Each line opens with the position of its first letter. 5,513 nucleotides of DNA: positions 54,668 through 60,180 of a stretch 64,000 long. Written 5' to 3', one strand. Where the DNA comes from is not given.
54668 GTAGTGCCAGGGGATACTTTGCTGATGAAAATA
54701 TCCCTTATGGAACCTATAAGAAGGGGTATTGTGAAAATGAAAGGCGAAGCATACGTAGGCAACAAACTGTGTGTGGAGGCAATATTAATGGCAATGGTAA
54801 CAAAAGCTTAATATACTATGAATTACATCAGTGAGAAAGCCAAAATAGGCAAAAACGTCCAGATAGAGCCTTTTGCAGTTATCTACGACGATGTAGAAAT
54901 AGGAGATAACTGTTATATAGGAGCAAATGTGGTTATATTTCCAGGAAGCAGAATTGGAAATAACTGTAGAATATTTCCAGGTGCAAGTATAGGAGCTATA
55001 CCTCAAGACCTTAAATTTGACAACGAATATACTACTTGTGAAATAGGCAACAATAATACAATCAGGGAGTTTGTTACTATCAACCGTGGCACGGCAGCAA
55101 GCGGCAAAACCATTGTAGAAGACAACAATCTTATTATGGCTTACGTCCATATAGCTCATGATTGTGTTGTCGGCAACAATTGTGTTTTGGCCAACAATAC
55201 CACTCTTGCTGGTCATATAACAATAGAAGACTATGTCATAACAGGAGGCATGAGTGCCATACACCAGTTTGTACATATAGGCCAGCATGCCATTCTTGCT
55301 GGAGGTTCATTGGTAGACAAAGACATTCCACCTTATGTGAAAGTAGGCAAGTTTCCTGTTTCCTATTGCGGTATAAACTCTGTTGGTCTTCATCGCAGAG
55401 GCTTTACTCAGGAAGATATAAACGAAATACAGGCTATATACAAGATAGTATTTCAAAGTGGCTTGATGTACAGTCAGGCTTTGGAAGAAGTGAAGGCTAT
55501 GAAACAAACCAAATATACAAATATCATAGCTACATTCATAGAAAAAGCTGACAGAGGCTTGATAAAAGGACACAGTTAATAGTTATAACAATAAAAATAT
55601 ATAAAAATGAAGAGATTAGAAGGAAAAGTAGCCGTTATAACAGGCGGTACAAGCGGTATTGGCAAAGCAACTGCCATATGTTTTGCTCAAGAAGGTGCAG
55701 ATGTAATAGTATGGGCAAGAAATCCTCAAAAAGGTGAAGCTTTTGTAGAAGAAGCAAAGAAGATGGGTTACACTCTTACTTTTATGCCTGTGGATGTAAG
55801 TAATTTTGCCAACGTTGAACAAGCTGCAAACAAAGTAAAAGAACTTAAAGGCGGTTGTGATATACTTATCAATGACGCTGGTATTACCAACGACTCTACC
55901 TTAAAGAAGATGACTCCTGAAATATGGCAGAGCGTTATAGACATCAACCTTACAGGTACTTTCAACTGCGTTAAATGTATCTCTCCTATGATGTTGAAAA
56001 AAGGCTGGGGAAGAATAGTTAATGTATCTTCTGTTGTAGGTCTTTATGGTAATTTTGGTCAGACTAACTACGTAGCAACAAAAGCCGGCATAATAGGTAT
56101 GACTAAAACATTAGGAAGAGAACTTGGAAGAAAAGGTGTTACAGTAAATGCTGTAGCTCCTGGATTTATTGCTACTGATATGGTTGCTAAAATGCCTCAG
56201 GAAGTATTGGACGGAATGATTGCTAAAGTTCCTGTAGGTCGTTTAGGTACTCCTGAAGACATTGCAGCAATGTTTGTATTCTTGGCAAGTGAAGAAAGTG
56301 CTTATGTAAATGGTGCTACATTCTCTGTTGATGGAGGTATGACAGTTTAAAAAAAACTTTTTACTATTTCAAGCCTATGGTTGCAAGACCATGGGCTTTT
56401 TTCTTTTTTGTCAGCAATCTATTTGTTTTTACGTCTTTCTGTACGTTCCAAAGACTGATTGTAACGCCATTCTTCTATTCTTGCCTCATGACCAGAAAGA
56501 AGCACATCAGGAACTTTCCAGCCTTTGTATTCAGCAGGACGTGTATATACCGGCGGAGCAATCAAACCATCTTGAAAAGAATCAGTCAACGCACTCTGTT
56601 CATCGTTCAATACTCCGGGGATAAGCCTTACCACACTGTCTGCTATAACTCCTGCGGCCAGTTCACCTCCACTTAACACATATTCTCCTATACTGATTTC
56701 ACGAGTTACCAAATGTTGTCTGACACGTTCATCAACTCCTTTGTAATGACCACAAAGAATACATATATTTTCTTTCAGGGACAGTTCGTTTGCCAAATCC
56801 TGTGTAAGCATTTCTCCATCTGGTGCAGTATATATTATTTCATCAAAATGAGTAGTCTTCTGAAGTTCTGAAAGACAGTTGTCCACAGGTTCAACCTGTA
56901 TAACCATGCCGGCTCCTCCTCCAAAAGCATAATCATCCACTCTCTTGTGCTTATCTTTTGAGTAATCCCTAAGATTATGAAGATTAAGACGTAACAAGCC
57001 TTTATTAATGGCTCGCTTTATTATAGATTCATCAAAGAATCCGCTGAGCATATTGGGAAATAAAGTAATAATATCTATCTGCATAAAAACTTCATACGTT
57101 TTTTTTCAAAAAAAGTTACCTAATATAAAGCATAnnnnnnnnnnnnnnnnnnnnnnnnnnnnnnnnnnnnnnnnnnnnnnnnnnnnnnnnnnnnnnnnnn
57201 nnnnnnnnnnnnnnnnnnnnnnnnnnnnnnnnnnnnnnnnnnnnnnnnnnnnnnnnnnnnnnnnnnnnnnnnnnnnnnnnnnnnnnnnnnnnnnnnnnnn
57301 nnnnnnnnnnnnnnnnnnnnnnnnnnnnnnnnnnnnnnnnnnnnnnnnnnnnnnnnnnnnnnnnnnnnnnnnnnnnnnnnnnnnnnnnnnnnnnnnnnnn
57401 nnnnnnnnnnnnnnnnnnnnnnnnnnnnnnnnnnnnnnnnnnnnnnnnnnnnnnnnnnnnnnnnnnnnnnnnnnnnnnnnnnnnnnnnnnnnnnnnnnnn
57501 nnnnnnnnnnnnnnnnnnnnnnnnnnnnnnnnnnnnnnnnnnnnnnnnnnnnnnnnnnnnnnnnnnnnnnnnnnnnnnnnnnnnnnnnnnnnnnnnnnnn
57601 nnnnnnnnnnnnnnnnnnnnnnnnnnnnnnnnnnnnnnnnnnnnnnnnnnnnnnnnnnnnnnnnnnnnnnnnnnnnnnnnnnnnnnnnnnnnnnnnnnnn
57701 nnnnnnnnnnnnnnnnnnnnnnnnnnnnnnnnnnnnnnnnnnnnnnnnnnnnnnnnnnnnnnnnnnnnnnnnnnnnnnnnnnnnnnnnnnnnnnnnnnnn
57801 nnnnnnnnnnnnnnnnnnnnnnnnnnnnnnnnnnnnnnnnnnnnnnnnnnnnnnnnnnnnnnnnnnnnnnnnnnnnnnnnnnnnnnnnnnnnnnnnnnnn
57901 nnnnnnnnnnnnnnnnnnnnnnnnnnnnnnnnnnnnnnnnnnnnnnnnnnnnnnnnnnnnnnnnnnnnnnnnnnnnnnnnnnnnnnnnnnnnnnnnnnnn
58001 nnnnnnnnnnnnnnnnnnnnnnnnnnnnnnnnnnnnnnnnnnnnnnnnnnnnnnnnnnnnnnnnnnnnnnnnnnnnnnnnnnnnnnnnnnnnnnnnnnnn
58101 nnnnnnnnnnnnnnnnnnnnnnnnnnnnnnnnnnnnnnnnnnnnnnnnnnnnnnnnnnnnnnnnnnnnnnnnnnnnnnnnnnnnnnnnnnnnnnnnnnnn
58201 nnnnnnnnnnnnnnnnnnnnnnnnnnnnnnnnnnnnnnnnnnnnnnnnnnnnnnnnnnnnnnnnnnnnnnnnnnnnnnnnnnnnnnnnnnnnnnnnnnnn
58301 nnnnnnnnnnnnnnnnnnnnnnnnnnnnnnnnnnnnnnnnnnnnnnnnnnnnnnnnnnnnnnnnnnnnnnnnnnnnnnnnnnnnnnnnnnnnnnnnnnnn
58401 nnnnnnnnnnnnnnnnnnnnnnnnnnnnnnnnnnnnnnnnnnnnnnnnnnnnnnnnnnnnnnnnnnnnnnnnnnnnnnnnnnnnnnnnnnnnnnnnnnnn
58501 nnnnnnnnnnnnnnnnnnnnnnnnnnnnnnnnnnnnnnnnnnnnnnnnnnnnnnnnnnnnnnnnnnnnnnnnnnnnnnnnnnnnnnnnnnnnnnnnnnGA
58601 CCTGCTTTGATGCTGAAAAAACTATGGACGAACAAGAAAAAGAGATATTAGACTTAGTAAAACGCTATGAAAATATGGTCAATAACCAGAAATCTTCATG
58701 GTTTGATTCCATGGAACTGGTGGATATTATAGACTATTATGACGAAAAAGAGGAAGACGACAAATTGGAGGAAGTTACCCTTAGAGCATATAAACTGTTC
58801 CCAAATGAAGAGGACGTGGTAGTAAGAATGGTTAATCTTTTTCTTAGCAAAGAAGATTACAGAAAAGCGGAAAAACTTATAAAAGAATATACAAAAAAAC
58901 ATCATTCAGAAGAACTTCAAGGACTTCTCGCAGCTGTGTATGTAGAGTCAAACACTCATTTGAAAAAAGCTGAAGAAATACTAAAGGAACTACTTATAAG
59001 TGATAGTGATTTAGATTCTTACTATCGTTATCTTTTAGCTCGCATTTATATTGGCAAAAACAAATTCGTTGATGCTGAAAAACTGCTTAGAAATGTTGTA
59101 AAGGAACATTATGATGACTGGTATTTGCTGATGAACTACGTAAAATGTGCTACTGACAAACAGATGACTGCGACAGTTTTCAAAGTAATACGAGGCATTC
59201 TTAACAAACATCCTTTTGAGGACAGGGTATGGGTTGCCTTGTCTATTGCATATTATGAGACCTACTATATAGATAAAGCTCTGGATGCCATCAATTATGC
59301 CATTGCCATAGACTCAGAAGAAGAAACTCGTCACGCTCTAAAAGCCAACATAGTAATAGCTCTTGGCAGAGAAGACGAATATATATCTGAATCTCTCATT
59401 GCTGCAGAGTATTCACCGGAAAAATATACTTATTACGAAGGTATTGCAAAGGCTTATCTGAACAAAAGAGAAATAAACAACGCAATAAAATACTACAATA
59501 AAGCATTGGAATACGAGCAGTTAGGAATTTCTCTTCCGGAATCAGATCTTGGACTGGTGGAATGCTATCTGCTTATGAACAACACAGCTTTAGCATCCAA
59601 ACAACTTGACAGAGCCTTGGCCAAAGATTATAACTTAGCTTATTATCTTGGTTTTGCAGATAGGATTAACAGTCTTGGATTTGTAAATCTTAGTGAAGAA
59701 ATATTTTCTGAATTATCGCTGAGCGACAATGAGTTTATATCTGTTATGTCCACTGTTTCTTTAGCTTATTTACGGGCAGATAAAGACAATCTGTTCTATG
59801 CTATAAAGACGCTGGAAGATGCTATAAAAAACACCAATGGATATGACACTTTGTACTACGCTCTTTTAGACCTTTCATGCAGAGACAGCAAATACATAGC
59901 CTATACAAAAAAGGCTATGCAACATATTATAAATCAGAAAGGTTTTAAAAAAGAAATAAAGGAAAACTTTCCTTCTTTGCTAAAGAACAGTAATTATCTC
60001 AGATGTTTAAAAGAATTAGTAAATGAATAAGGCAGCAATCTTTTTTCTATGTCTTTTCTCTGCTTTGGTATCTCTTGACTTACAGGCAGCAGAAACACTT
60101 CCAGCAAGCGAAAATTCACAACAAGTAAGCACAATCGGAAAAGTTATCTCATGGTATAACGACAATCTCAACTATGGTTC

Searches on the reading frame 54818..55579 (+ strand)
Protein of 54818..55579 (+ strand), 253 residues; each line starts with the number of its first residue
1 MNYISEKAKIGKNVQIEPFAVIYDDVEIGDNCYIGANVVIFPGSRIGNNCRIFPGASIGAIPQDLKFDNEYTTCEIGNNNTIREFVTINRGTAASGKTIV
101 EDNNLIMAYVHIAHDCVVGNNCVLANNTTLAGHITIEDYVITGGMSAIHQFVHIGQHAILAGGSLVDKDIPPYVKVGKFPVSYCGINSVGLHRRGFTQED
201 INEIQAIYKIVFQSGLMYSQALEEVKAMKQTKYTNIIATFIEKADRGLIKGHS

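Call 60: search_protein_families(library=pfam, proteins=[window:54818-55579:+], max_evalue=0.00001)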
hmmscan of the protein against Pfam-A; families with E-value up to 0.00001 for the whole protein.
window:54818-55579:+ (253 aa): 4 families
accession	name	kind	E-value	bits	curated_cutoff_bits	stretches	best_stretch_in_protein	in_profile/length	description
PF00132.30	Hexapep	-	7.2e-36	120.9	27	2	8-40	2-34/36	Bacterial transferase hexapeptide (six repeats)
PF13720.11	Acetyltransf_11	-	1.5e-23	83.4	24.5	1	169-249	1-82/82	Udp N-acetylglucosamine O-acyltransferase; Domain 2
PF25084.1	LbH_EIF2B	-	7.8e-12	45.6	54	1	4-59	41-94/105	EIF2B subunit epsilon LbH domain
PF14602.12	Hexapep_2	-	7.7e-07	29.2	27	1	26-58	2-32/34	Hexapeptide repeat of succinyl-transferase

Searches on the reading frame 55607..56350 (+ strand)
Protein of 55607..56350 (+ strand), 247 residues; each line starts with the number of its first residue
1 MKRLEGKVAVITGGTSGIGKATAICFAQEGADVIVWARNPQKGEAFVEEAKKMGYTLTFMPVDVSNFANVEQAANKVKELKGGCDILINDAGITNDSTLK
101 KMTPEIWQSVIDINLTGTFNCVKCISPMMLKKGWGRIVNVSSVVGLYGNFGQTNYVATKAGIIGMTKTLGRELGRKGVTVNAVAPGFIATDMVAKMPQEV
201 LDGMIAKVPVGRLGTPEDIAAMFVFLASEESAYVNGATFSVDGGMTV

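Call 60: search_protein_families(library=pfam, proteins=[window:55607-56350:+], max_evalue=0.00001)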
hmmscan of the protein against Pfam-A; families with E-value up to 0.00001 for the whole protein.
window:55607-56350:+ (247 aa): 4 families
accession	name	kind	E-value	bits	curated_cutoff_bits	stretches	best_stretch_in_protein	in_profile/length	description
PF13561.12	adh_short_C2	-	1.5e-65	221.5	27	1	16-246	6-236/236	Enoyl-(Acyl carrier protein) reductase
PF00106.31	adh_short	-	8e-61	205.4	26.6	1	7-198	1-192/195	short chain dehydrogenase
PF08659.16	KR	-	8.2e-23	81.7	22.6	1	10-181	4-174/180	KR domain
PF01370.27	Epimerase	-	3.3e-07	30.4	20.9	1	10-152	2-124/240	NAD dependent epimerase/dehydratase family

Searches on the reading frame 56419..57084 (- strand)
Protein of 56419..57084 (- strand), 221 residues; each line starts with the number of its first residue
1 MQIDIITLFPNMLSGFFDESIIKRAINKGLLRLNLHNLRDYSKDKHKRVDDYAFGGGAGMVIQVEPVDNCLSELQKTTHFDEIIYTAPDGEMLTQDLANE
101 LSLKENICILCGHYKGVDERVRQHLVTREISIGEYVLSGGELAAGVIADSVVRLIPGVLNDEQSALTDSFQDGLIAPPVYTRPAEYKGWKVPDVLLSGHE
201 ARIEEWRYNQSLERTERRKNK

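Call 60: search_protein_families(library=pfam, proteins=[window:56419-57084:-], max_evalue=0.00001)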
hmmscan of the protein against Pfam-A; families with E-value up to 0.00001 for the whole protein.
window:56419-57084:- (221 aa): 1 family
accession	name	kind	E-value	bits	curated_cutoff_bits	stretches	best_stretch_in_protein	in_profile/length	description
PF01746.26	tRNA_m1G_MT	-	3.9e-57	193.6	27.3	1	23-218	2-193/195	tRNA (Guanine-1)-methyltransferase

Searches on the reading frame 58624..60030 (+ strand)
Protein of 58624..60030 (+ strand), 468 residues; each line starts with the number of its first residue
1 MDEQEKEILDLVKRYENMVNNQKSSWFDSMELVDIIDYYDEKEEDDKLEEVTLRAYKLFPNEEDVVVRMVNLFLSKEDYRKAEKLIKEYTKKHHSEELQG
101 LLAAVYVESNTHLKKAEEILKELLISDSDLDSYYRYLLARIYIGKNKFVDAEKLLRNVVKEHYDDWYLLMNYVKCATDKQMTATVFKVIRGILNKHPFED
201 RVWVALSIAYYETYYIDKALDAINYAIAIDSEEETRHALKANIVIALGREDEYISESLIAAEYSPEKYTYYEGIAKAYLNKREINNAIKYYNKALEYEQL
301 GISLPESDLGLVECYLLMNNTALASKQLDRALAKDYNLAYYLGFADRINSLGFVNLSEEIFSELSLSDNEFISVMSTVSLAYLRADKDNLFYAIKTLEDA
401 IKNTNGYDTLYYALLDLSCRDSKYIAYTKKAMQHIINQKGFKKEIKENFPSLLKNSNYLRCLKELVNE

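Call 60: search_protein_families(library=pfam, proteins=[window:58624-60030:+], max_evalue=0.00001)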
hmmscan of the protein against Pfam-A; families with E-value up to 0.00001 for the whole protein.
window:58624-60030:+ (468 aa): 5 families
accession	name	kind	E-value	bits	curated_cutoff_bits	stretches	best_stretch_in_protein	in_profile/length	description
PF14559.12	TPR_19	-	2e-16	60.5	25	0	113-165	7-58/68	Tetratricopeptide repeat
PF13432.12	TPR_16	-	1.2e-08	35.7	32.7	0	136-176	1-41/65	Tetratricopeptide repeat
PF13428.12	TPR_14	-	1.2e-07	32.1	23.5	0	136-174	5-43/44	Tetratricopeptide repeat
PF09295.16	ChAPs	-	1.5e-07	31.2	20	1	106-226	178-294/395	ChAPs (Chs5p-Arf1p-binding proteins)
PF23914.1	TPR_CcmH_CycH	-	1.2e-06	28.9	42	0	188-295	38-148/158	Cytochrome c-type biogenesis protein H TPR domain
